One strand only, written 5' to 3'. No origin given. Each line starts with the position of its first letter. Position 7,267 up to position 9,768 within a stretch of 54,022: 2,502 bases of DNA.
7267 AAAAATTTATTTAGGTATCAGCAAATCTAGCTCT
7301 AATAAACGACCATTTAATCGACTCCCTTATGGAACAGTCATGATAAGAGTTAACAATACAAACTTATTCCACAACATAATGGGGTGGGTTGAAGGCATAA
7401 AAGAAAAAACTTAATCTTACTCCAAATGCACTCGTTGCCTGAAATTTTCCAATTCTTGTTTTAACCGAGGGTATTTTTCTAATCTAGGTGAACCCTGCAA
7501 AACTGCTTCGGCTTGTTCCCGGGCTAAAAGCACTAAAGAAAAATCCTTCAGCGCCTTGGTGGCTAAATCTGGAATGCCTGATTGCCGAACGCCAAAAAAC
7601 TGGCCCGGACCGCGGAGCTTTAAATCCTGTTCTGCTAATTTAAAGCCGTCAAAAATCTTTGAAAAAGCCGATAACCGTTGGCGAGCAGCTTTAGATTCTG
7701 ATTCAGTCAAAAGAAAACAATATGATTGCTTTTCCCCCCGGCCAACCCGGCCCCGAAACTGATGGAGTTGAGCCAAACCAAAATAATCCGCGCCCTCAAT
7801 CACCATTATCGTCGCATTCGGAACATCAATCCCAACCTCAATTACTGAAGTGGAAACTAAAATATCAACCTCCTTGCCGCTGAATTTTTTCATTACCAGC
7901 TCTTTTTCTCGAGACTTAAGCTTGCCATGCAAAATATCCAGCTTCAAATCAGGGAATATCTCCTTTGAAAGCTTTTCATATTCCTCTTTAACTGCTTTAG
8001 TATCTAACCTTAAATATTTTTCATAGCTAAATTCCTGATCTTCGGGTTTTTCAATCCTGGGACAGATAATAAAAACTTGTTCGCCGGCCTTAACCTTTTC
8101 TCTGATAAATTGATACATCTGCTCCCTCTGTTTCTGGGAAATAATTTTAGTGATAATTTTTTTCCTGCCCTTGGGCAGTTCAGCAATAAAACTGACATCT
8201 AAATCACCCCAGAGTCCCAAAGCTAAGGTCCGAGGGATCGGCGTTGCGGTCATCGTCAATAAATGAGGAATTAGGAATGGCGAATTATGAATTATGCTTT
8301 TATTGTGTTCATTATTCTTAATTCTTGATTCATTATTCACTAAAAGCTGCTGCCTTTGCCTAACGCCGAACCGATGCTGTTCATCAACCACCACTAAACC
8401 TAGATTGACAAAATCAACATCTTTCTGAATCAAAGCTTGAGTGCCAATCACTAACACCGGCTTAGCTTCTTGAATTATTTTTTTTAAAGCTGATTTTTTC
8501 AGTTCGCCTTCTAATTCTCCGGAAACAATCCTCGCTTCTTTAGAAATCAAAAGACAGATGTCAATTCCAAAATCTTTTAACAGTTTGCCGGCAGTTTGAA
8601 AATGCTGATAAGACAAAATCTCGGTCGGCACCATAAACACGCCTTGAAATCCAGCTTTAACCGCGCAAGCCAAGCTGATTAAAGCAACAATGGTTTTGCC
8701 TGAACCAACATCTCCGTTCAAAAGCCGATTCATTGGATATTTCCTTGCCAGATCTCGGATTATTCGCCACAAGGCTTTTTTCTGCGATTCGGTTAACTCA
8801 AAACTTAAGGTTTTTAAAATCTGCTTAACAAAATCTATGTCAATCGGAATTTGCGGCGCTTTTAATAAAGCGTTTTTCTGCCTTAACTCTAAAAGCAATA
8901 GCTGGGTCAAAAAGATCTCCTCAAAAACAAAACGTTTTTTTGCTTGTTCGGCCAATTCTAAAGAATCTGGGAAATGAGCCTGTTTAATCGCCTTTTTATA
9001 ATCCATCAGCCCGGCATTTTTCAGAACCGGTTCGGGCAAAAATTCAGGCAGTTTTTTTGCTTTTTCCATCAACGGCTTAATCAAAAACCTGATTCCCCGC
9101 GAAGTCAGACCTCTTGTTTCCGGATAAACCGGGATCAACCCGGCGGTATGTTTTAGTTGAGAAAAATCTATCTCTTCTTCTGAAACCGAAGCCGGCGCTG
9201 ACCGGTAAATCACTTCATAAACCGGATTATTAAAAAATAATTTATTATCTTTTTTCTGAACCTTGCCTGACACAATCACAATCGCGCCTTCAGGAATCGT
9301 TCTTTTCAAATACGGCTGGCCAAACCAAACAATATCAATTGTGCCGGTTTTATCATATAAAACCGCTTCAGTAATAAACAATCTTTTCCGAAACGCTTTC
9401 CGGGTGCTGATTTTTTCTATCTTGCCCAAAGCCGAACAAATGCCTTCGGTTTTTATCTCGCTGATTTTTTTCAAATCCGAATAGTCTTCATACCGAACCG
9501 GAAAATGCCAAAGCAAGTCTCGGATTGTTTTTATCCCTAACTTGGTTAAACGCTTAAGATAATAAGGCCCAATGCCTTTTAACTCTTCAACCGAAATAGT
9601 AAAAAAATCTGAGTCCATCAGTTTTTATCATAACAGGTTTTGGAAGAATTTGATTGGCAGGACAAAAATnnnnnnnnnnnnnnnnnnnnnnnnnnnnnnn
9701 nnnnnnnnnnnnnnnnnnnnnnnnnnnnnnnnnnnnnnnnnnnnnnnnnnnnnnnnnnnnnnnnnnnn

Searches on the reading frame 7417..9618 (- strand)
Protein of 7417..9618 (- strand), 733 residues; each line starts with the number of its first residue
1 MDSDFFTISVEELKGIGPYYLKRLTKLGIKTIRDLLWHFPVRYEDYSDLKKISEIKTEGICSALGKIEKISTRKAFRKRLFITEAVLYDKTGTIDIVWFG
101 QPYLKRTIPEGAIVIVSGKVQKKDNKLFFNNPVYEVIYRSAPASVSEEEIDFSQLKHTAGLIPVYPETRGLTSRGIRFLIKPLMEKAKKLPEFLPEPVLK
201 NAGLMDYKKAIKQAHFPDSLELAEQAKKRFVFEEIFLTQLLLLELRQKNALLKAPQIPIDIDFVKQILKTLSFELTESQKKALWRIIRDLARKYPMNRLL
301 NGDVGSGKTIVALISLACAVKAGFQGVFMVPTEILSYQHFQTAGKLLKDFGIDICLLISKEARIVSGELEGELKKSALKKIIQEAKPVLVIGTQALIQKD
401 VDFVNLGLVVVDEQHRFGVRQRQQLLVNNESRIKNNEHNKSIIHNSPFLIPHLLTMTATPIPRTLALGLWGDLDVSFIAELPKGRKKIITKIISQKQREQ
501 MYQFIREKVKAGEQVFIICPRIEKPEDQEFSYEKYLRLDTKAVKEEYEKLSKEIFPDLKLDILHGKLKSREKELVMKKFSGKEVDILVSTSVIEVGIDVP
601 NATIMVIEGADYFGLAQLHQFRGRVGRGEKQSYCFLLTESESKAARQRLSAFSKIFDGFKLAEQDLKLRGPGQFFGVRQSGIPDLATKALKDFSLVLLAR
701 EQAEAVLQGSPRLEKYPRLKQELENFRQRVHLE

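Call 25: find_encoding_contigs(protein=window:7417-9618:-, flank=4000, max_places=6)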
Protein window:7417-9618:- (733 aa): no gene with exactly this product is on record in the collection.
